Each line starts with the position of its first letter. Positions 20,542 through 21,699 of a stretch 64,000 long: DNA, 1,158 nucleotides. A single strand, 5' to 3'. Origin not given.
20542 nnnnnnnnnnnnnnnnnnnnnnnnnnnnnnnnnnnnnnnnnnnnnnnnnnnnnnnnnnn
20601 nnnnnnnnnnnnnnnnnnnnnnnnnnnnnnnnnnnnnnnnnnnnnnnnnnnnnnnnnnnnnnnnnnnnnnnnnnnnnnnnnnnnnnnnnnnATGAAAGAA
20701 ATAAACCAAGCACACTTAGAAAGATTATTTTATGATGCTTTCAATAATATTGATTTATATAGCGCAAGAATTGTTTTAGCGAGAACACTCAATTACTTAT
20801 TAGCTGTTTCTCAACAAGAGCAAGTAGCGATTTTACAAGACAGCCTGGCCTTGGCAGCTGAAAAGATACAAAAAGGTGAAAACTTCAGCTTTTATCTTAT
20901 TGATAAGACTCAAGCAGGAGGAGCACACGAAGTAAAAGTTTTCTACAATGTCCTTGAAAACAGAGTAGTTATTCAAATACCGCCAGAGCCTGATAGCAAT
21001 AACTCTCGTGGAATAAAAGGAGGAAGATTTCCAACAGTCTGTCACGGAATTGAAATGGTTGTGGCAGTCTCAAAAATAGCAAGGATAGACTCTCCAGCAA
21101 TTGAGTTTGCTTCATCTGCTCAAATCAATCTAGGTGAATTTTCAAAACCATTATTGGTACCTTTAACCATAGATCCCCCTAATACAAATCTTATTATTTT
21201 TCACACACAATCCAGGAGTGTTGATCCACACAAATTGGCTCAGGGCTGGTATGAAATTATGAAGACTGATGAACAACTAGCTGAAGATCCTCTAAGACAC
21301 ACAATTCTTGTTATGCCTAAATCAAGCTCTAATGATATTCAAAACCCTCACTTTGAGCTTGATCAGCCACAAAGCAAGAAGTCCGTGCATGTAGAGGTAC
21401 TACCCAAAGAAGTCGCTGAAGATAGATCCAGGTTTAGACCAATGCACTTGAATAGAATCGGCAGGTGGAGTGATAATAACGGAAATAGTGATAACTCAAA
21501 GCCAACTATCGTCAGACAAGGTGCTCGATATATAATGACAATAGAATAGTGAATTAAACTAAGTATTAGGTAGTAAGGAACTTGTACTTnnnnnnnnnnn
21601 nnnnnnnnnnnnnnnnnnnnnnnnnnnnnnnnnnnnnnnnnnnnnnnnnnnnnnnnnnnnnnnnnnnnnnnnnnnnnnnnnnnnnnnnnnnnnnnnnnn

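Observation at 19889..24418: Island-borne van-like peptide module: Ddl-family ligase, VanX-like M15 dipeptidase and two paralogous C39-like cysteine peptidases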

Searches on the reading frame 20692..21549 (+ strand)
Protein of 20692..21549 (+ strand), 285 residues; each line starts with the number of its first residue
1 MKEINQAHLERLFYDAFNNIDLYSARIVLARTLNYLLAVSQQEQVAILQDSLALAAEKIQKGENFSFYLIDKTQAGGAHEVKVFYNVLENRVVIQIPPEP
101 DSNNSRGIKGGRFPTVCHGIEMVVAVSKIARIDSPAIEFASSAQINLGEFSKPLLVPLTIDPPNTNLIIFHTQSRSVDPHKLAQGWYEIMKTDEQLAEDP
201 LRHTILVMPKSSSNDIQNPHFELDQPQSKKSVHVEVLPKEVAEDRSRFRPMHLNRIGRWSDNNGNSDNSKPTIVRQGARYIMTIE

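Call 3: search_protein_families(library=pfam, proteins=[window:20692-21549:+], max_evalue=0.01)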
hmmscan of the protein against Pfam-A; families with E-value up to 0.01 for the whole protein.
window:20692-21549:+ (285 aa): 0 families

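Call 4: search_protein_families(library=ncbifam, proteins=[window:20692-21549:+], max_evalue=0.01)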
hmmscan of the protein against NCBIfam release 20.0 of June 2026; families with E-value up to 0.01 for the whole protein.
window:20692-21549:+ (285 aa): 0 families

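Call 30: find_homologous_proteins(query=window:20692-21549:+)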
Query window:20692-21549:+ (285 aa): 4 proteins with E <= 0.001 among 671 candidates.
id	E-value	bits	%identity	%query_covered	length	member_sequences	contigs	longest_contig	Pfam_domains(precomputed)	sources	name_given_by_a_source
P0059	6.5e-186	634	100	100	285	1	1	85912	-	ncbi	-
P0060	5.0e-131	454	72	97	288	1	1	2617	-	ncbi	-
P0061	2.0e-58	216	43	85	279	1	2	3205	-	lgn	-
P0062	2.9e-56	209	41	86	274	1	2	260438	-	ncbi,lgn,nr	ncbi:MAG TPA: hypothetical protein VLF59_04305 [Candidatus Saccharimonadales bacterium]|nr:hypotheti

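Call 48: predict_structure(alignment_id=A3)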
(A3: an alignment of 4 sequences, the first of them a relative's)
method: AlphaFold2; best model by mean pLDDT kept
length: 285 residues; sequences in the alignment: 4
mean_pLDDT: 72.4   pTM: 0.79
mean pLDDT of the five models: 72.4, 70.3, 68.3, 66.2, 48.5
residues with pLDDT >= 90: 50; 70-90: 126; 50-70: 65; < 50: 44
segments of 3 or more residues with pLDDT < 50: 1-6, 11-24, 101-108, 211-220, 263-266
pLDDT, mean of each block of 10 residues (from residue 1): 44 45 53 70 79 91 88 70 90 78 45 83 94 91 65 72 77 80 90 85 70 46 70 84 59 62 54 87 85
secondary structure, 60 per line:
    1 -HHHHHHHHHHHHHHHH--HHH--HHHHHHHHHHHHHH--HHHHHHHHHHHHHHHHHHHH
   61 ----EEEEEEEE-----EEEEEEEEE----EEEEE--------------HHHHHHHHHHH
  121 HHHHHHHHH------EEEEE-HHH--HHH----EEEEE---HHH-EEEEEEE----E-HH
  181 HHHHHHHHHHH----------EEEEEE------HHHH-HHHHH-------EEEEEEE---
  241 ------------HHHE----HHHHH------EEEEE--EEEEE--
elements in order: H2-17 H25-38 H41-60 E65-72 E78-86 E91-95 H110-129 E136-140 E154-158 E166-172 H179-191 E202-207 H214-217 H219-223 E231-237 H261-265 E272-276 E279-283

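Call 54: fold_search(model_id=the predicted structure, library=pdb)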
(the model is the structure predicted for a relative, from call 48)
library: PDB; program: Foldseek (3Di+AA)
matches with E <= 10: 695; with E <= 0.001: 0
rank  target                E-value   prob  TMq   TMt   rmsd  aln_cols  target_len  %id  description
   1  4rvn_D                7.6e-03  0.60  0.14  0.10  15.3       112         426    9  Crystal structure of a Putative Acyl-CoA ligase (BT_0428) from Bacteroides thetaiotaomicron VPI-5482 at 2.20 A resolut (released 2015-01-21)
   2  4r1m_D                1.4e-02  0.47  0.15  0.11  15.8       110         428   14  Crystal structure of a Putative Acyl-CoA ligase (BT_0428) from Bacteroides thetaiotaomicron VPI-5482 at 2.48 A resolut (released 2014-08-27)
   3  4r1m_B                1.4e-02  0.38  0.14  0.10  14.6       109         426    6  Crystal structure of a Putative Acyl-CoA ligase (BT_0428) from Bacteroides thetaiotaomicron VPI-5482 at 2.48 A resolut (released 2014-08-27)
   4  8xgc_8                1.6e-02  0.21  0.16  0.07  15.8       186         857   12  Structure of yeast replisome associated with FACT and histone hexamer, Composite map (released 2024-02-14)
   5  4r1l_D                1.7e-02  0.51  0.15  0.11  15.2       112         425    9  Crystal structure of a Putative Acyl-CoA ligase (BT_0428) from Bacteroides thetaiotaomicron VPI-5482 at 2.42 A resolut (released 2014-08-27)
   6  4rvo_D                3.3e-02  0.25  0.14  0.10  15.1       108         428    9  Crystal structure of a Putative Acyl-CoA ligase (BT_0428) from Bacteroides thetaiotaomicron VPI-5482 at 2.41 A resolut (released 2014-12-31)
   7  4rvo_B                4.1e-02  0.23  0.14  0.10  14.9       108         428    8  Crystal structure of a Putative Acyl-CoA ligase (BT_0428) from Bacteroides thetaiotaomicron VPI-5482 at 2.41 A resolut (released 2014-12-31)
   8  4obm                  7.6e-02  0.25  0.11  0.12  12.0        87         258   14  Crystal structure of a putative transcription regulator (EUBSIR_01389) from Eubacterium siraeum DSM 15702 at 2.15 A reso (released 2014-02-12)
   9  6be0                  8.6e-02  0.35  0.20  0.21  11.9       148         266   15  AvrA delL154 with IP6, CoA (released 2018-08-01)
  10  4ojv                  9.1e-02  0.21  0.17  0.14  15.3       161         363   10  Crystal structure of unliganded yeast PDE1 (released 2014-12-03)
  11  3zo5_A                9.1e-02  0.08  0.14  0.16  17.3       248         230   11  Structure of SENP2-Loop1 in complex with preSUMO-2 (released 2014-01-29)
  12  6oam_B                1.2e-01  0.38  0.20  0.23   7.4       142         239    9  Crystal Structure of ChlaDUB2 DUB domain (released 2020-04-22)
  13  5io3                  1.2e-01  0.25  0.24  0.18  14.8       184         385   12  Crystal structure of the legionella pneumophila effector protein RavZ - I422 (released 2016-11-09)
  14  3nro_A                1.4e-01  0.23  0.12  0.15  12.3        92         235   20  Crystal Structure of putative transcriptional factor Lmo1026 from Listeria monocytogenes (FRAGMENT 52-321), Northeast  (released 2010-08-04)
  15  6mps                  1.4e-01  0.18  0.11  0.12  12.3        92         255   17  TagT bound to LIIa-WTA (released 2018-10-17)
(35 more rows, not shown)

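Call 72: search_protein_representatives(alignment_id=A3)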
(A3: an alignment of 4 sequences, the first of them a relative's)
Query: 4 sequences, 286 profile positions. Proteins with E-value up to 0.001 (for the whole library): 47; up to 1e-10: 44; up to 1e-30: 16. The best 47 are listed.
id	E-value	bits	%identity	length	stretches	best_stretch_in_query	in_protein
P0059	5.0e-154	527.9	-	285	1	1-286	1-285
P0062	7.1e-145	497.8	-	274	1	17-286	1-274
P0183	2.1e-80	286.3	-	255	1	33-285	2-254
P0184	6.0e-73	261.8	-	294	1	25-284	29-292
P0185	1.3e-67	244.3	-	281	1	32-285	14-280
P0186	1.9e-65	237.2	-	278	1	34-285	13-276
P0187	3.0e-63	230.0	-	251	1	45-285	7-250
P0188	1.1e-62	228.1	-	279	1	31-283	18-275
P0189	7.8e-46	172.8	-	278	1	26-270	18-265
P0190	2.6e-37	144.9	-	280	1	32-266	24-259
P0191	7.4e-36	140.1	-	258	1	24-266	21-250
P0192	2.7e-35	138.2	-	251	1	31-268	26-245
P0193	1.0e-33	133.1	-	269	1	28-213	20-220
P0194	1.9e-33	132.2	-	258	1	29-217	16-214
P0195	7.9e-32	126.9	-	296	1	26-220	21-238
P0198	1.5e-29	119.4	-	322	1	46-261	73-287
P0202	4.9e-27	111.2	-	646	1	33-215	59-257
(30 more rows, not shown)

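Call 74: search_protein_families(library=pfam, alignment_id=A5, max_evalue=0.01)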
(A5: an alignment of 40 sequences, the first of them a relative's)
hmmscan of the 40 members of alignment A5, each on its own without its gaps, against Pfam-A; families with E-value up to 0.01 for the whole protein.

A. member 1, P0059 (285 aa): 0 families

B. families by the number of members that match (of 40 scanned): 2 families
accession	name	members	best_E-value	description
PF01266.30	DAO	1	1.5e-29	FAD dependent oxidoreductase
PF07992.20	Pyr_redox_2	1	0.0099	Pyridine nucleotide-disulphide oxidoreductase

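Call 76: search_solved_structures(query=A5, max_evalue=10, show_alignments=2)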
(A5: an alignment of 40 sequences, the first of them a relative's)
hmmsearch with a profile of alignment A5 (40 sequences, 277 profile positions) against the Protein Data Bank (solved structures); distinct sequences matched with E-value up to 10: 1.
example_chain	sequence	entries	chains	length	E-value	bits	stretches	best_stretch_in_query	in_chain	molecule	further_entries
1ka9_F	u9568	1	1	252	0.19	14.2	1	97-122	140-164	imidazole glycerol phosphate synthase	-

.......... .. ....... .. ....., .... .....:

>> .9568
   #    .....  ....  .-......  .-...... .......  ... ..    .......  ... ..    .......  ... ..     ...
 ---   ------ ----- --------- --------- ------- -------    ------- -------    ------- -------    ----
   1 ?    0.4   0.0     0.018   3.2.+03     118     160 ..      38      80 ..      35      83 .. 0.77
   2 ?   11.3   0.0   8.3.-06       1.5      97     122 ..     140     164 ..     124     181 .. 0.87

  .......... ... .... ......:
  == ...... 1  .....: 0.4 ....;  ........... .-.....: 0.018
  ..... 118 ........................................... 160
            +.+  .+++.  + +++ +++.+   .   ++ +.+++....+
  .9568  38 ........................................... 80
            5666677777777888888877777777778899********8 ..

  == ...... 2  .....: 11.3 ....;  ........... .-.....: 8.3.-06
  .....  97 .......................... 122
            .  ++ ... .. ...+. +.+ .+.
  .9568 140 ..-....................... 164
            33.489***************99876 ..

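Call 86: list_cluster_members(proteins=[P0183, P0184, P0185, P0186, P0187, P0188, P0189, P0190, P0202, P0198])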
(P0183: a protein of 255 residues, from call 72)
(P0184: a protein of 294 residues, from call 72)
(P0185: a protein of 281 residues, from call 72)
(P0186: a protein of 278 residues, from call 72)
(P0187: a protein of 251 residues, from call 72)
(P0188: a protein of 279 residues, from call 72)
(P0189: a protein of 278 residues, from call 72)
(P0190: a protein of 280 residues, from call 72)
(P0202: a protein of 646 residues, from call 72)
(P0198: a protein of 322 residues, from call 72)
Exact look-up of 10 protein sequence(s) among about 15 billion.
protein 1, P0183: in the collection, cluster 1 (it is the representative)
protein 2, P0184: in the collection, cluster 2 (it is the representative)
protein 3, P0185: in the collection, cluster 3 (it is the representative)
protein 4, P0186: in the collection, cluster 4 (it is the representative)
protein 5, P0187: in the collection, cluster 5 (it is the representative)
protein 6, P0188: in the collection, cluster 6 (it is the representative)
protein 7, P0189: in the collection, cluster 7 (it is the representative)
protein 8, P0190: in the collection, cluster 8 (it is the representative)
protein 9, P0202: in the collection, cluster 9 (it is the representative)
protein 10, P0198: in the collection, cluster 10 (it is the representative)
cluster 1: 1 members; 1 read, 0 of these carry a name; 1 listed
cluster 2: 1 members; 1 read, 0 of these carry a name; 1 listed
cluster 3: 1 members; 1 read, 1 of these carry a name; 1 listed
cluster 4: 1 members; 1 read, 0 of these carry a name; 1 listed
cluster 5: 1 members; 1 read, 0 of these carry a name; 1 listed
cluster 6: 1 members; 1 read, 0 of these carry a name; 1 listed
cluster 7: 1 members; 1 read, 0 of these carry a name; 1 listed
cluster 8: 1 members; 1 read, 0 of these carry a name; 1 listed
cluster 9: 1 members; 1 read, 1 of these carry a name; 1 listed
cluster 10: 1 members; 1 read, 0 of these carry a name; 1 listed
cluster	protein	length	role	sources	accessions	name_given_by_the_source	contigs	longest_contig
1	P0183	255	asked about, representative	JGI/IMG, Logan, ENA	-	-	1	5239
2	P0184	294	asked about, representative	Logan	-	-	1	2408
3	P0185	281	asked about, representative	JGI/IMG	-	hypothetical protein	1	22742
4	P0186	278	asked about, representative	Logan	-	-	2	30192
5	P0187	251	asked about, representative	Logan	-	-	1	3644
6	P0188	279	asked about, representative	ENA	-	-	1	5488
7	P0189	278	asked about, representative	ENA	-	-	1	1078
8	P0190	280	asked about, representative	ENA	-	-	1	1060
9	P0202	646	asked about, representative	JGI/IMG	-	D-amino-acid oxidase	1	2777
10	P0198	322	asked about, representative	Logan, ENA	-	-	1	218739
